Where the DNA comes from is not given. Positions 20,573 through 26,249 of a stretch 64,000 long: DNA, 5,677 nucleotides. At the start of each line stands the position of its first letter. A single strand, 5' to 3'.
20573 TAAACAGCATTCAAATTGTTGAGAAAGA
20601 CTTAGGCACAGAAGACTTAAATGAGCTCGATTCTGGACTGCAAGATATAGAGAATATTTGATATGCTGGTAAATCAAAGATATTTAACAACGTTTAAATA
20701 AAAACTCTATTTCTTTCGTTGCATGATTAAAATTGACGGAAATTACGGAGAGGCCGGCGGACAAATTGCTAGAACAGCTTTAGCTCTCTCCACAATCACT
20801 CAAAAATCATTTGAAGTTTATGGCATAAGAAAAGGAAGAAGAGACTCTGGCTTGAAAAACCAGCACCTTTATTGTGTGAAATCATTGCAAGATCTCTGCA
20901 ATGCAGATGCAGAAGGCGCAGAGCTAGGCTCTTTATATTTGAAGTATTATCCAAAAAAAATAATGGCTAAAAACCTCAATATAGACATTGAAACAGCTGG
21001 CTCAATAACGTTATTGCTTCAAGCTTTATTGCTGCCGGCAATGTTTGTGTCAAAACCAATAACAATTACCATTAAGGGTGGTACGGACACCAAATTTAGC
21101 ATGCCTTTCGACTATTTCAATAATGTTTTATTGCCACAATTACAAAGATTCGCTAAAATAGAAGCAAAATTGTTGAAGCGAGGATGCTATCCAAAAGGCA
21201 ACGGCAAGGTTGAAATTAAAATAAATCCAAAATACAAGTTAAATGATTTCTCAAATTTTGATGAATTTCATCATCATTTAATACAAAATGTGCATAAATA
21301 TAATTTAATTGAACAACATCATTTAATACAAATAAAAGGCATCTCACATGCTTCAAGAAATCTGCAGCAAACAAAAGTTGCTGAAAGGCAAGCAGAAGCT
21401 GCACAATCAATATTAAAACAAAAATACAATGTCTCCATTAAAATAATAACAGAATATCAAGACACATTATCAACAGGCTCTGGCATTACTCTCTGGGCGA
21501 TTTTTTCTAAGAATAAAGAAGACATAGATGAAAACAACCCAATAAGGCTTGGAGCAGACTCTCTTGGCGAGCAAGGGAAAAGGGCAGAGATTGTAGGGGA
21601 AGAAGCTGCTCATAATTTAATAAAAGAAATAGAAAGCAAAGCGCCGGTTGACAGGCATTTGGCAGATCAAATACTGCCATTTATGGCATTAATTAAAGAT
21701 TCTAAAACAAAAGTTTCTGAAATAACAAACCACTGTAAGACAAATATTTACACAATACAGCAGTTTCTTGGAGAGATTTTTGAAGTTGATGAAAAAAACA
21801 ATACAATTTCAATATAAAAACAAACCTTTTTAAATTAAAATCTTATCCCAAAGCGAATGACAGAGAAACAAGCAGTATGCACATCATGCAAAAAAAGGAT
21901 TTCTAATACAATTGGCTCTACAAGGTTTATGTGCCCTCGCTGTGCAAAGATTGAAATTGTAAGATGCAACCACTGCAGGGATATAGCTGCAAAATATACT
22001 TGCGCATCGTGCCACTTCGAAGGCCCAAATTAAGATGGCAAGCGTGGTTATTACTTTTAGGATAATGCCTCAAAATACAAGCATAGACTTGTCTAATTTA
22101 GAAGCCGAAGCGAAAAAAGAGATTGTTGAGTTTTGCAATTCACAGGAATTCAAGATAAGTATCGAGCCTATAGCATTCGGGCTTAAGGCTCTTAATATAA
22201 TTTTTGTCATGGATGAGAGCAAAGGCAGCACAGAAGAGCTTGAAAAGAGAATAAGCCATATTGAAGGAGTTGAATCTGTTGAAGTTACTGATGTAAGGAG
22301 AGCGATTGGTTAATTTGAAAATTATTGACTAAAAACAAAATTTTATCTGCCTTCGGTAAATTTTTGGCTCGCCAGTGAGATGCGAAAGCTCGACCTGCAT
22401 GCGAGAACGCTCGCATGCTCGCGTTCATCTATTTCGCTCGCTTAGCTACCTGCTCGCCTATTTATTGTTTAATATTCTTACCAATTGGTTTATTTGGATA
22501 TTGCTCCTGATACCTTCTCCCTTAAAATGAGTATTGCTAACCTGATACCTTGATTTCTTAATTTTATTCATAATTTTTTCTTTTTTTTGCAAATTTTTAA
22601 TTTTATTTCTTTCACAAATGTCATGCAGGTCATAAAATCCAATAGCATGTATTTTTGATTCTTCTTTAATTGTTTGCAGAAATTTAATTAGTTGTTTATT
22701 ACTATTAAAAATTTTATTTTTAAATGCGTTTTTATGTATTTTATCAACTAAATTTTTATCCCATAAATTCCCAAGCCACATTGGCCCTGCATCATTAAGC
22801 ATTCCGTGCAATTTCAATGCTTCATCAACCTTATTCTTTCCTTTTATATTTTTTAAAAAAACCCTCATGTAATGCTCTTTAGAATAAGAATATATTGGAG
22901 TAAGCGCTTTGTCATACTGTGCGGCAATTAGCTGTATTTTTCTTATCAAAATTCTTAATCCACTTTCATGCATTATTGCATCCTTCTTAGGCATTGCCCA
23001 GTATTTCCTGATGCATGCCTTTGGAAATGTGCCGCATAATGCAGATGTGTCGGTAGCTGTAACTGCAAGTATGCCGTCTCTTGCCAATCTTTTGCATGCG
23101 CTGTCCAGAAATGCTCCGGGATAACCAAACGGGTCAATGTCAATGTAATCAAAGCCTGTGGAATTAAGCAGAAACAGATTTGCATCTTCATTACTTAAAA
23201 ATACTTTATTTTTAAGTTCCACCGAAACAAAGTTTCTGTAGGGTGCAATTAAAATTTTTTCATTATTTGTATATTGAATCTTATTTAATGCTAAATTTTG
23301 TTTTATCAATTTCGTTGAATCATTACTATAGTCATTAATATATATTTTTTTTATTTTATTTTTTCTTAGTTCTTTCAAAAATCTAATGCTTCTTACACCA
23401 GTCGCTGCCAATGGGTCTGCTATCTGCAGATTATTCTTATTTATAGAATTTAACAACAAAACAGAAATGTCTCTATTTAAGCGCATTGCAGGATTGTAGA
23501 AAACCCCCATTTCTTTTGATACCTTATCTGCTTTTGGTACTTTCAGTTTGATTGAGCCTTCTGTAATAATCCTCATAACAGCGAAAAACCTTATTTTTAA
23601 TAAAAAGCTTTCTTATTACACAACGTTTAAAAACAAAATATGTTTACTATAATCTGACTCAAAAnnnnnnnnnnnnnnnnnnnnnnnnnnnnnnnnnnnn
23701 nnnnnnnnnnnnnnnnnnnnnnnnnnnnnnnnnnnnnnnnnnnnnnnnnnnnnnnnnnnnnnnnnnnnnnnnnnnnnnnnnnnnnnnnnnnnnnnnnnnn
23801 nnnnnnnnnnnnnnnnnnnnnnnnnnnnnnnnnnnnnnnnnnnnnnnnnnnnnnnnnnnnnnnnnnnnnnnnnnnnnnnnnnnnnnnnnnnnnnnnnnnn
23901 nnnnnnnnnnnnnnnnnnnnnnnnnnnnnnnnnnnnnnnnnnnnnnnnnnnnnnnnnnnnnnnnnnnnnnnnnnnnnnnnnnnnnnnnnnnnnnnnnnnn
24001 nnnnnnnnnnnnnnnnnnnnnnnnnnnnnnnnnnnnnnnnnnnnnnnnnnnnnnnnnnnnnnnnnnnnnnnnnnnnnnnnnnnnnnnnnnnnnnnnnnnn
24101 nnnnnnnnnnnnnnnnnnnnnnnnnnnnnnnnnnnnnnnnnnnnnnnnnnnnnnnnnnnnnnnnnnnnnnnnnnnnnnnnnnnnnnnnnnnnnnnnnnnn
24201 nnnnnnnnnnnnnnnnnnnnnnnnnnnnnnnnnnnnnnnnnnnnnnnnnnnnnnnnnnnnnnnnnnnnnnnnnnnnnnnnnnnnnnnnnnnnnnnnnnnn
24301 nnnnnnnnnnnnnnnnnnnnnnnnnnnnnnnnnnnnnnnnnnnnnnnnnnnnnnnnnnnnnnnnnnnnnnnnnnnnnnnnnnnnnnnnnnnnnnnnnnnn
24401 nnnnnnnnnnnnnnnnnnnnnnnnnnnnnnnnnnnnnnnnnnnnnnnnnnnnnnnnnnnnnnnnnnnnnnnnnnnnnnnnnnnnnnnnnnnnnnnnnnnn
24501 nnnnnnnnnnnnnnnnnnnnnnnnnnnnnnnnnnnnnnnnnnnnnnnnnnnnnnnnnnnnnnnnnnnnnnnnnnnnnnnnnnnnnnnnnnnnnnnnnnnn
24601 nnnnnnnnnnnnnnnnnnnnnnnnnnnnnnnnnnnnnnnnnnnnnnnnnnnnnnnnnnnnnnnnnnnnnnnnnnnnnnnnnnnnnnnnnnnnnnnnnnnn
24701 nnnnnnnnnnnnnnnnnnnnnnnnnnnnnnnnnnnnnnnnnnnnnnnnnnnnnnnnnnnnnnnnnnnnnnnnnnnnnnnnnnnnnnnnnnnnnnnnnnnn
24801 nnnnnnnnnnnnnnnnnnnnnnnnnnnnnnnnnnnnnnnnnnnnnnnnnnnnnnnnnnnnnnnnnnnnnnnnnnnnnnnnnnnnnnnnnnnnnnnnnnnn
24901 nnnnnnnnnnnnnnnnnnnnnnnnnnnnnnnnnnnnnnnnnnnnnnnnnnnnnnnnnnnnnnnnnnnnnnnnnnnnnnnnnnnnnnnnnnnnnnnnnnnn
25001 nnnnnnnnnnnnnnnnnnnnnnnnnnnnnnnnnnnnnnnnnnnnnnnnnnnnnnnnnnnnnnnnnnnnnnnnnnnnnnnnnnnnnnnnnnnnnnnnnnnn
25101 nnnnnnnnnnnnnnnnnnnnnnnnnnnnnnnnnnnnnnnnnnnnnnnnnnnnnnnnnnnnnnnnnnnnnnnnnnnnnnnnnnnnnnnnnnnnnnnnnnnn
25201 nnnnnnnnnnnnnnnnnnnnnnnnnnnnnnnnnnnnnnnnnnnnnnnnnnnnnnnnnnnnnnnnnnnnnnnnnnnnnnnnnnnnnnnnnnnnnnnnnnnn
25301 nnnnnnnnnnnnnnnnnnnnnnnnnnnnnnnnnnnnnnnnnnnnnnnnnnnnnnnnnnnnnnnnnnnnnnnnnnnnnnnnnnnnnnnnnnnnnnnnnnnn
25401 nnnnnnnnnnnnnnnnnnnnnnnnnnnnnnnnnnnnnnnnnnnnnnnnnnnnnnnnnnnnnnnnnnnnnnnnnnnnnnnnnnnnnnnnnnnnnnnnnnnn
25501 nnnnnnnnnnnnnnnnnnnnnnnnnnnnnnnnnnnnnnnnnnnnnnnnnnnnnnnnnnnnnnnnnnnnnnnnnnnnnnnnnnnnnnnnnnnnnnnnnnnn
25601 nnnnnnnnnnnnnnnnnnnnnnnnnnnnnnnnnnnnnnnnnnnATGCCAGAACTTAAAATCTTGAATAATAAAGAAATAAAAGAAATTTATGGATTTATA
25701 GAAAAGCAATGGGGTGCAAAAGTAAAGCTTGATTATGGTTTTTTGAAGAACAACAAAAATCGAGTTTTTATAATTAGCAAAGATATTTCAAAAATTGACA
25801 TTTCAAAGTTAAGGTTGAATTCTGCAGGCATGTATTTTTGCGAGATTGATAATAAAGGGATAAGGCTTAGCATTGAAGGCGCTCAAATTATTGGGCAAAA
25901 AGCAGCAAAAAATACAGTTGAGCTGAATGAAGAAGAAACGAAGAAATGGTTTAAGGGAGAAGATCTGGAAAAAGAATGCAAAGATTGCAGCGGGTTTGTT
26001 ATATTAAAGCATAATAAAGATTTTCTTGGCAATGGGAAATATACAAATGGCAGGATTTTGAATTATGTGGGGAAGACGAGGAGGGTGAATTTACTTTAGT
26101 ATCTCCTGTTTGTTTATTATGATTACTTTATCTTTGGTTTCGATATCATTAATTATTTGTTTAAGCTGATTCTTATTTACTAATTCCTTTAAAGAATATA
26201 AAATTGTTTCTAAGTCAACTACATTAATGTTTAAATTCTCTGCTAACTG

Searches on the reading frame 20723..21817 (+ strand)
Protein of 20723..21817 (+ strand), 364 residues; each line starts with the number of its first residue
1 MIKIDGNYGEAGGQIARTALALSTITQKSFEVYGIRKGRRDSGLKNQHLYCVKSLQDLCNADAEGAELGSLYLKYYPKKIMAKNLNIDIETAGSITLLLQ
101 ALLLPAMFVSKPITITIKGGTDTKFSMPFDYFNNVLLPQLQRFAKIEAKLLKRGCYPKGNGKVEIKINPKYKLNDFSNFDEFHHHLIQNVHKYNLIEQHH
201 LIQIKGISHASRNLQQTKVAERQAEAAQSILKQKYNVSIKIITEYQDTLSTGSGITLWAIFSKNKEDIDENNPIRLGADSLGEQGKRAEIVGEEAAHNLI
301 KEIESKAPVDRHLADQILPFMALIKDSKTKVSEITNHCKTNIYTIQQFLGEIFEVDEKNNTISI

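Call 82: search_protein_families(library=pfam, proteins=[window:20723-21817:+], max_evalue=0.001)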
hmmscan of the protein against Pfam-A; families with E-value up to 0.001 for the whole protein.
window:20723-21817:+ (364 aa): 2 families
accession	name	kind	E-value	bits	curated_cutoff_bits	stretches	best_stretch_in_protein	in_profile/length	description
PF01137.26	RTC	-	9.1e-74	247.8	27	1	8-355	1-221/221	RNA 3'-terminal phosphate cyclase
PF05189.18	RTC_insert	-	5e-18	65.8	23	1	200-304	5-102/102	RNA 3'-terminal phosphate cyclase (RTC), insert domain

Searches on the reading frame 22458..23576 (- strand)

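Call 82: search_protein_families(library=pfam, proteins=[window:22458-23576:-], max_evalue=0.001)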
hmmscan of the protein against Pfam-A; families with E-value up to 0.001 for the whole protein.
window:22458-23576:- (372 aa): 1 family
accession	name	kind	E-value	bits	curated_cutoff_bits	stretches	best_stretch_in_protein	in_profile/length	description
PF02005.22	TRM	-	5.8e-97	325.7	27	2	7-259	1-238/376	N2,N2-dimethylguanosine tRNA methyltransferase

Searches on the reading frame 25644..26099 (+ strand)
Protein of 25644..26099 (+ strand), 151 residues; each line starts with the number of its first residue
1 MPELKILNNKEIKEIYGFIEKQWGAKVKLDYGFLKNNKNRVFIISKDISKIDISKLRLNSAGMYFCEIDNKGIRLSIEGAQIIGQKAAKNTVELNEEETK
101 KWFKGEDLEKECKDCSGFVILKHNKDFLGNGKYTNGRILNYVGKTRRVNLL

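Call 66: find_related_loci(query=window:25644-26096:+, collection=metagenome_contigs, flank=10000)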
Query window:25644-26096:+ (151 aa) in metagenome_contigs; peptide patterns used: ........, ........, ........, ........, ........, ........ (x = any residue, [..] = any of these).
386 stretches matched a pattern; 45 encode a relative of the query (tblastn E <= 1e-3); 45 distinct loci.
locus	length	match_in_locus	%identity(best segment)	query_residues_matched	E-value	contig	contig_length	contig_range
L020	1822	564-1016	95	1-151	5e-97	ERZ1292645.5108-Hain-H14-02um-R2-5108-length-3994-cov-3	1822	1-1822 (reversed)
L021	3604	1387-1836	89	1-150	4e-87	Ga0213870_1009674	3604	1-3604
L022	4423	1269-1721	83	1-151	3e-84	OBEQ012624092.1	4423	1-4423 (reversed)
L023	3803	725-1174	85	1-150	1e-84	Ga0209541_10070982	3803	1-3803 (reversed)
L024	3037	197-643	87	1-149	6e-85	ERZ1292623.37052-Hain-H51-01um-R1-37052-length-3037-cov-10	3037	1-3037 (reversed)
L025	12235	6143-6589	85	1-149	2e-83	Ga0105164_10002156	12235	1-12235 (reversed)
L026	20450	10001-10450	84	1-151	7e-82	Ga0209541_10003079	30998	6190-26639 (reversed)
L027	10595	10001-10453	80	1-151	3e-81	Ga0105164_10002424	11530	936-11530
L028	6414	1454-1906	81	1-151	5e-81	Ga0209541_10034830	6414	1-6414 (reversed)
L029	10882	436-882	81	1-149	9e-81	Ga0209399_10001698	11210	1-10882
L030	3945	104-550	81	1-149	7e-81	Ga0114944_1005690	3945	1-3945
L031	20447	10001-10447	81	1-149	2e-80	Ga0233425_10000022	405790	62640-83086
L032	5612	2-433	87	8-151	1e-80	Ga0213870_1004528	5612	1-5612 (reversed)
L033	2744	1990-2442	80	1-151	4e-81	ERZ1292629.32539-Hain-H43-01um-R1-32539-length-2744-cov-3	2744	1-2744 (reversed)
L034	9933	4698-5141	82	1-148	9e-80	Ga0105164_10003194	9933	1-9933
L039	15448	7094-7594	75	1-149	6e-79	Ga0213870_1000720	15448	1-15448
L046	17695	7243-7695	77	1-151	5e-77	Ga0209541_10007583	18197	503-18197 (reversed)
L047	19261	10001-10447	76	1-149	2e-76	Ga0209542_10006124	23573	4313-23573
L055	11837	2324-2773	72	1-151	1e-68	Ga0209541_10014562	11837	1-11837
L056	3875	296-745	73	1-150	5e-67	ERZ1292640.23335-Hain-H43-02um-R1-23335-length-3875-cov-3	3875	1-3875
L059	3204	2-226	75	75-150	7e-32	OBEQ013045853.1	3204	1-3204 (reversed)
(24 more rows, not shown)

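Call 69: search_protein_families(library=pfam, proteins=[L039:8060-10426:-, L047:10459-12753:-, L032:504-2594:-, L032:2740-4260:-, L046:9727-11265:-, L055:3640-5073:-, L031:10437-11903:-, L056:754-1920:-, L029:906-1967:-, L059:275-1081:-], max_evalue=0.1)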
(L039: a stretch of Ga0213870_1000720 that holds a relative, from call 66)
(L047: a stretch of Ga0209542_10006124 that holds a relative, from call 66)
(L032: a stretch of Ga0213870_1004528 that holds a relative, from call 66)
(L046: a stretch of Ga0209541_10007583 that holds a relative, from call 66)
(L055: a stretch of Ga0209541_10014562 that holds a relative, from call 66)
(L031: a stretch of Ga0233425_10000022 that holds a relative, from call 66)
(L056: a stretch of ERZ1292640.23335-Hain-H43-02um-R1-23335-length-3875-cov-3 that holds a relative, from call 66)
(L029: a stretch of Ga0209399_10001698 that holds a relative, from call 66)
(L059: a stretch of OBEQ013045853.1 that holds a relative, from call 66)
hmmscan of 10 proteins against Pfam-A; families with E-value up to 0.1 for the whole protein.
L039:8060-10426:- (789 aa): 1 family
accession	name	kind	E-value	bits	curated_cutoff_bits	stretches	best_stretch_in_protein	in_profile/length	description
PF04607.23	RelA_SpoT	-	0.07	13.9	27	0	401-496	18-105/113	Region found in RelA / SpoT proteins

L047:10459-12753:- (765 aa): 0 families

L032:504-2594:- (697 aa): 0 families

L032:2740-4260:- (507 aa): 0 families

L046:9727-11265:- (513 aa): 0 families

L055:3640-5073:- (478 aa): 0 families

L031:10437-11903:- (489 aa): 1 family
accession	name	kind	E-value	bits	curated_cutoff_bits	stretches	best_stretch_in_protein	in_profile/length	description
PF14642.11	FAM47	-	0.015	15.3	27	1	435-475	114-154/257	FAM47 family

L056:754-1920:- (389 aa): 0 families

L029:906-1967:- (354 aa): 5 families
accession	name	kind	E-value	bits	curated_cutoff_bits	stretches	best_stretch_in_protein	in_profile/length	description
PF03463.20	eRF1_1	-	2.1e-28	99.3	23.8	1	1-127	1-123/123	eRF1 domain 1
PF03465.20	eRF1_3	-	3.9e-24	85.6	25.8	1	253-352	1-106/106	eRF1 domain 3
PF03464.20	eRF1_2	-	7.8e-13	49.3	27.1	1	137-249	5-132/133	eRF1 domain 2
PF00875.24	DNA_photolyase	-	0.0043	17.5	26.6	0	107-156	42-91/164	DNA photolyase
PF24006.2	SCAP_N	-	0.0055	16.9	27.9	1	153-230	42-123/199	SCAP N-terminal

L059:275-1081:- (269 aa): 0 families

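Call 82: search_protein_families(library=pfam, proteins=[window:25644-26099:+], max_evalue=0.001)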
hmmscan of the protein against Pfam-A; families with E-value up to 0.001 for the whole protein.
window:25644-26099:+ (151 aa): 1 family
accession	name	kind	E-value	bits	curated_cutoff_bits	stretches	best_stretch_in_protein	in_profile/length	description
PF13636.12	Methyltranf_PUA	-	3.6e-09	36.9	27.6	1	100-147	2-48/49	RNA-binding PUA-like domain of methyltransferase RsmF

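Call 95: search_protein_families(library=padloc, proteins=[L031:10437-11903:-, L056:754-1920:-, L032:504-2594:-, L032:2740-4260:-, L039:8060-10426:-, L047:10459-12753:-, L055:3640-5073:-, L055:2766-3599:-, L059:275-1081:-], max_evalue=0.01)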
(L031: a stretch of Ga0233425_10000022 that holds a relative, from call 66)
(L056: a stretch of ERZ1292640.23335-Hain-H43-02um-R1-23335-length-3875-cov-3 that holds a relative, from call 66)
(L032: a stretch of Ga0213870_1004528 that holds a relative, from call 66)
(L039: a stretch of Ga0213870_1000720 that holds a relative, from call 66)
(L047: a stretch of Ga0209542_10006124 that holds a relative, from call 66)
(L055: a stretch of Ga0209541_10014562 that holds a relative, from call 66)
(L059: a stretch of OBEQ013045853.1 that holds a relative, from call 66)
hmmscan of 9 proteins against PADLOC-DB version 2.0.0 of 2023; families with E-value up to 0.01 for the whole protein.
L031:10437-11903:- (489 aa): 0 families

L056:754-1920:- (389 aa): 0 families

L032:504-2594:- (697 aa): 0 families

L032:2740-4260:- (507 aa): 0 families

L039:8060-10426:- (789 aa): 0 families

L047:10459-12753:- (765 aa): 0 families

L055:3640-5073:- (478 aa): 0 families

L055:2766-3599:- (278 aa): 0 families

L059:275-1081:- (269 aa): 0 families
